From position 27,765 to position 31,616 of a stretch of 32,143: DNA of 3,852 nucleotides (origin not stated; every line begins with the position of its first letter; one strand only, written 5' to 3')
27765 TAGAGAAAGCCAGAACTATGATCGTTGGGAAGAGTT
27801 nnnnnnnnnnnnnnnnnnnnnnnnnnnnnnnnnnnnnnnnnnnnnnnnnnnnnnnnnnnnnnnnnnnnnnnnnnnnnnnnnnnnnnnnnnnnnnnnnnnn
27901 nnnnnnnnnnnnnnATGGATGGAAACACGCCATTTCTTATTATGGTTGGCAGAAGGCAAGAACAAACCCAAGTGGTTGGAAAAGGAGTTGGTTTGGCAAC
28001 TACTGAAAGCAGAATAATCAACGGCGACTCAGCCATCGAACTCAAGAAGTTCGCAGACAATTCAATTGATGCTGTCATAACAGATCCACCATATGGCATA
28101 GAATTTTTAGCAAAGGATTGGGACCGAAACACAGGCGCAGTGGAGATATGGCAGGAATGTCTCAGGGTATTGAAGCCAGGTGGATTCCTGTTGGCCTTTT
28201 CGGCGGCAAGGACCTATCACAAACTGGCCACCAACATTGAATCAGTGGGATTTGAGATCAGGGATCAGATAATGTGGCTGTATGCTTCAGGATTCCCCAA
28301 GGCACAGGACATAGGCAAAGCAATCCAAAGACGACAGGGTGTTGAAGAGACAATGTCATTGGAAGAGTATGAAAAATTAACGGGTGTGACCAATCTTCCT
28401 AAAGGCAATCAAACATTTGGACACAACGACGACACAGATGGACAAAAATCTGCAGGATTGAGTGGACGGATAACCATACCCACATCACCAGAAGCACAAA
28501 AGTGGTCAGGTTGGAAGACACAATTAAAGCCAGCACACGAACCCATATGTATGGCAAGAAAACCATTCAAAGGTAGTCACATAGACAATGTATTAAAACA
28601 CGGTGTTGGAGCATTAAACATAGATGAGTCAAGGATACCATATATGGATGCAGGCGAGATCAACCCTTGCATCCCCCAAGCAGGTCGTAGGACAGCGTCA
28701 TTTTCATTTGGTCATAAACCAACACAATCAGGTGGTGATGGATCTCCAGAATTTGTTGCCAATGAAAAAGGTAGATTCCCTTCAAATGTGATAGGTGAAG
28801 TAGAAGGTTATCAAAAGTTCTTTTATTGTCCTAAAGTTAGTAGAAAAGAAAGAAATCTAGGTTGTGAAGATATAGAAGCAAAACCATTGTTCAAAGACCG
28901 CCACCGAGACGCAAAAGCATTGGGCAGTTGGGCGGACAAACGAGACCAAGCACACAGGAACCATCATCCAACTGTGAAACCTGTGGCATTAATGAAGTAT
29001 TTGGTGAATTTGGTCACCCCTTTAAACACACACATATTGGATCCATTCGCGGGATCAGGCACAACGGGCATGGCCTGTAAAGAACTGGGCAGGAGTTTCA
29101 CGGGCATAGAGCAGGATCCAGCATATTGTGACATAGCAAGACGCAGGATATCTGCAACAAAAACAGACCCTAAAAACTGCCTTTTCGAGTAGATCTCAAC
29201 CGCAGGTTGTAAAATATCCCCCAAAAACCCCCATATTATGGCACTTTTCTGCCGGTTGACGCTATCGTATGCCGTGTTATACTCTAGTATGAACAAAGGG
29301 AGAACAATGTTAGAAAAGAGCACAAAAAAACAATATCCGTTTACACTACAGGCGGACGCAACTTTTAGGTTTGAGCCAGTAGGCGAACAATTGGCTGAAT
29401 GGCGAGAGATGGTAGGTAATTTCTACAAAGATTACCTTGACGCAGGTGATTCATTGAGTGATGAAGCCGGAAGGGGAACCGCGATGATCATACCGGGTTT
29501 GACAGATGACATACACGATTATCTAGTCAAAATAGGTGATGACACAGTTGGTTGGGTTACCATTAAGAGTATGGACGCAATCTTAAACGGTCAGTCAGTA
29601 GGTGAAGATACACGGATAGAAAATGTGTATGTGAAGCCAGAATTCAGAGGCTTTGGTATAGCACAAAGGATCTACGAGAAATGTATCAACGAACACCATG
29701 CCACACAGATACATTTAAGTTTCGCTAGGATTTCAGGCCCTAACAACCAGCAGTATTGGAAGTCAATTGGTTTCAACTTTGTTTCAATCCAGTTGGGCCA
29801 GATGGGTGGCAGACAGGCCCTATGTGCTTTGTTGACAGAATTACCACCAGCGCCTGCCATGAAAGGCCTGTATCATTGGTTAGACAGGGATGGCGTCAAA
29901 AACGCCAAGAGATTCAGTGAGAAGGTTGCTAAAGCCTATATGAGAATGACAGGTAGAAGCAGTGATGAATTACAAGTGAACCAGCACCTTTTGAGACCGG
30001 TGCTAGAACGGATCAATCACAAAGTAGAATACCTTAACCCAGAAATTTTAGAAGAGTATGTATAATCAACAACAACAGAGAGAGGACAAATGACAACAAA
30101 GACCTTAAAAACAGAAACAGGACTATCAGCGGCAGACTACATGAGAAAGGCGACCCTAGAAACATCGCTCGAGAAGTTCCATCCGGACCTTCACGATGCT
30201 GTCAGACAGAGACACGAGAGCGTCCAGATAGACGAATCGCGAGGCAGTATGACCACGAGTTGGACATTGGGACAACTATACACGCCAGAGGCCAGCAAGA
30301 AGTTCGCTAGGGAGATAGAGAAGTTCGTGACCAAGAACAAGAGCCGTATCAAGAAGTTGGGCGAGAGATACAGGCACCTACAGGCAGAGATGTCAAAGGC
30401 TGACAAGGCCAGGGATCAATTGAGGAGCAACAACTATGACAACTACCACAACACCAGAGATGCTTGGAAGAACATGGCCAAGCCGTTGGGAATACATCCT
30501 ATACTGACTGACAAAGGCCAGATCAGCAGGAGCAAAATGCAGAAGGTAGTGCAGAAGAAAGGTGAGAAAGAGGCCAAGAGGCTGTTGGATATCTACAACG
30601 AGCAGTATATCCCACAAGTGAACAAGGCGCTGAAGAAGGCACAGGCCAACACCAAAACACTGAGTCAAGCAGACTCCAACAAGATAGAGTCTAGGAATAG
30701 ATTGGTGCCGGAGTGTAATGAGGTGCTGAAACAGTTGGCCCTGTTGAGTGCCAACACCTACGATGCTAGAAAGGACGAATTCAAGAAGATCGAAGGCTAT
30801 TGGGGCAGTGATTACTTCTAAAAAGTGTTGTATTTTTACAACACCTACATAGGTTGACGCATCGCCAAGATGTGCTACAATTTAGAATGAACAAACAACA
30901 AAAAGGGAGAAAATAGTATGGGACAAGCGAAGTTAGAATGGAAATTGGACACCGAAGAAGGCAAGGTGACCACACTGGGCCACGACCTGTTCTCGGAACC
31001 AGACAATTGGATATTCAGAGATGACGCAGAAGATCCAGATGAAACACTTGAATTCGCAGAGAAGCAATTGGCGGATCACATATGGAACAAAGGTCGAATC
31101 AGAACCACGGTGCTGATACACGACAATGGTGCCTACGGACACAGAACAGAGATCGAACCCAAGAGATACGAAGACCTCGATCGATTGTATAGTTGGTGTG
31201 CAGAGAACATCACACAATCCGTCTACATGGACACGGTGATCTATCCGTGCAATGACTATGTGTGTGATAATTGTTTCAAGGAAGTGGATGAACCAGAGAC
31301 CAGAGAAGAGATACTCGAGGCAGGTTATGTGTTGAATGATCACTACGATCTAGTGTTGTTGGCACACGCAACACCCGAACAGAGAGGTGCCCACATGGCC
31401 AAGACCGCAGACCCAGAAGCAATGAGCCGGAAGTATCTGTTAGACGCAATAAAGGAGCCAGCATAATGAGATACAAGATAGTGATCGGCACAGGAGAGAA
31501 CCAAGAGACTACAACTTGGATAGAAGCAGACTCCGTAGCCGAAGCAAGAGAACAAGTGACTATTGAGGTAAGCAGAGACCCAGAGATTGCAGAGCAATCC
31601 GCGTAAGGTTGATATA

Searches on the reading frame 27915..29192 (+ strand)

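Call 11: search_protein_families(library=pfam, proteins=[window:27915-29192:+], max_evalue=0.01)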
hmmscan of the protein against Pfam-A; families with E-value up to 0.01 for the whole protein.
window:27915-29192:+ (425 aa): 6 families
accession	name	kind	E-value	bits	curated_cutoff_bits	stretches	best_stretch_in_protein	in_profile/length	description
PF01555.25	N6_N4_Mtase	-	4.6e-33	115.5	26.7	1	51-409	1-220/221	DNA methylase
PF08241.18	Methyltransf_11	-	4.9e-05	24.3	21.2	0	36-93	48-94/95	Methyltransferase domain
PF01170.24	UPF0020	-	0.00017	21.8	22.3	0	43-99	115-170/197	RMKL-like, methyltransferase domain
PF13649.12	Methyltransf_25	-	0.00064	20.8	27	0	374-415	1-44/97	Methyltransferase domain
PF03602.21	Cons_hypoth95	-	0.0012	18.9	24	0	371-417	42-89/182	Conserved hypothetical protein 95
PF13847.12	Methyltransf_31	-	0.0059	16.7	27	0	43-98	66-113/145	Methyltransferase domain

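Call 86: search_protein_families(library=phrogs, proteins=[window:27915-29192:+], max_evalue=0.01)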
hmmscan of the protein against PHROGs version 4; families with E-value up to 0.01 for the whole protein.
window:27915-29192:+ (425 aa): 15 families
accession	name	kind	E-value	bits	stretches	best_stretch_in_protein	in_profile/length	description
phrog_67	-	other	4.4e-69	235.3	1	32-418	124-349/743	DNA methyltransferase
phrog_3008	-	other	3.5e-32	112.6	2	338-414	134-213/244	DNA methyltransferase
phrog_498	-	other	2.8e-31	109.8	1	33-416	202-425/633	DNA methyltransferase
phrog_23148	-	unknown function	1.6e-30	107.3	2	339-415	73-149/165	-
phrog_6025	-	other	2.8e-23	83.5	1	30-153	10-140/192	DNA methyltransferase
phrog_18293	-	other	3.3e-17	63.5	1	347-416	42-111/119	methyltransferase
phrog_8769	-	other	7.3e-16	58.8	1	360-414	1-55/71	methyltransferase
phrog_23085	-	unknown function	2.6e-14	54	1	347-413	40-106/138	-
phrog_12862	-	unknown function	2.9e-09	38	1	32-98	3-67/149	-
phrog_12517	-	unknown function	5.9e-09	36.5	1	310-415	54-150/316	-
phrog_18146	-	other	2.5e-08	34.2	1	359-402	57-101/452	DNA methyltransferase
phrog_11619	-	other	2.5e-07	31.4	1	43-98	79-140/186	DNA methyltransferase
phrog_6952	-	other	3.2e-07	31.4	1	339-404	102-167/181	DNA methyltransferase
phrog_10183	-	other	2.1e-05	23.9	0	371-421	116-166/889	DNA methyltransferase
phrog_2713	-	unknown function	0.0012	18.9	0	356-383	197-225/520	-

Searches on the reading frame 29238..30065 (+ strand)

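Call 12: search_protein_families(library=phrogs, proteins=[window:29238-30065:+], max_evalue=0.01)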
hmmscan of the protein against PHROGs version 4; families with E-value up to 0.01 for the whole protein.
window:29238-30065:+ (275 aa): 3 families
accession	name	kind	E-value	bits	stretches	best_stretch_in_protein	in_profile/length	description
phrog_11143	-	unknown function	0.00022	21.3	1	93-173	233-306/357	-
phrog_1249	-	other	0.0011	19.8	1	91-187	58-154/180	acetyltransferase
phrog_11841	-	other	0.0041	16.9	1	95-166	59-130/502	acetyltransferase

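Call 38: search_protein_families(library=pfam, proteins=[window:29238-30065:+], max_evalue=0.05)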
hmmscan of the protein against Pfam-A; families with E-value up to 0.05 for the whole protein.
window:29238-30065:+ (275 aa): 4 families
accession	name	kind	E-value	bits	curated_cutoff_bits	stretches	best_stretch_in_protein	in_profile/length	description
PF00583.31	Acetyltransf_1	-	1.2e-06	29.3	20.7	1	93-174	34-111/116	Acetyltransferase (GNAT) family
PF13508.13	Acetyltransf_7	-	8.2e-06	26.6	27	1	100-179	11-82/84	Acetyltransferase (GNAT) domain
PF13673.13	Acetyltransf_10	-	8.4e-06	26.2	23.6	1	121-183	48-111/128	Acetyltransferase (GNAT) domain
PF14542.12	Acetyltransf_CG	-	0.045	14.3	30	0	124-155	24-55/80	GCN5-related N-acetyl-transferase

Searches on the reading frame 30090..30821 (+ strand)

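Call 12: search_protein_families(library=phrogs, proteins=[window:30090-30821:+], max_evalue=0.01)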
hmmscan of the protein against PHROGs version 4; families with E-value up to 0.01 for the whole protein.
window:30090-30821:+ (243 aa): 0 families

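Call 38: search_protein_families(library=pfam, proteins=[window:30090-30821:+], max_evalue=0.05)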
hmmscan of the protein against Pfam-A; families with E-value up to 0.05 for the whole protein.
window:30090-30821:+ (243 aa): 1 family
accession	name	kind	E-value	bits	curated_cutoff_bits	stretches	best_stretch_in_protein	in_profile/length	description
PF08216.17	CTNNBL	-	0.035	12.9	27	0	66-117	361-412/474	Catenin-beta-like, Arm-motif containing nuclear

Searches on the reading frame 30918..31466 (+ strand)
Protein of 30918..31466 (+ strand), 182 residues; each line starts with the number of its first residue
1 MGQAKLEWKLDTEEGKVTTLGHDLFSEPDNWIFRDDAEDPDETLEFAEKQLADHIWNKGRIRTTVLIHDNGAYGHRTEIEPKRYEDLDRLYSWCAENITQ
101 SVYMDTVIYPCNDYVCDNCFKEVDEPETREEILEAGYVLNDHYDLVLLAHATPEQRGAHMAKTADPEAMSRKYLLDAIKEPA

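Call 12: search_protein_families(library=phrogs, proteins=[window:30918-31466:+], max_evalue=0.01)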
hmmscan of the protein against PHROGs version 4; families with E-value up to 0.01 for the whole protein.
window:30918-31466:+ (182 aa): 0 families

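Call 38: search_protein_families(library=pfam, proteins=[window:30918-31466:+], max_evalue=0.05)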
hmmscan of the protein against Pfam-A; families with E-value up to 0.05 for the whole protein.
window:30918-31466:+ (182 aa): 1 family
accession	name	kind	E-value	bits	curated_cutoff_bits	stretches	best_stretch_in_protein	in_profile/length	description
PF14447.12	Prok-RING_4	-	0.021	15.2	27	1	103-124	8-29/46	Prokaryotic RING finger family 4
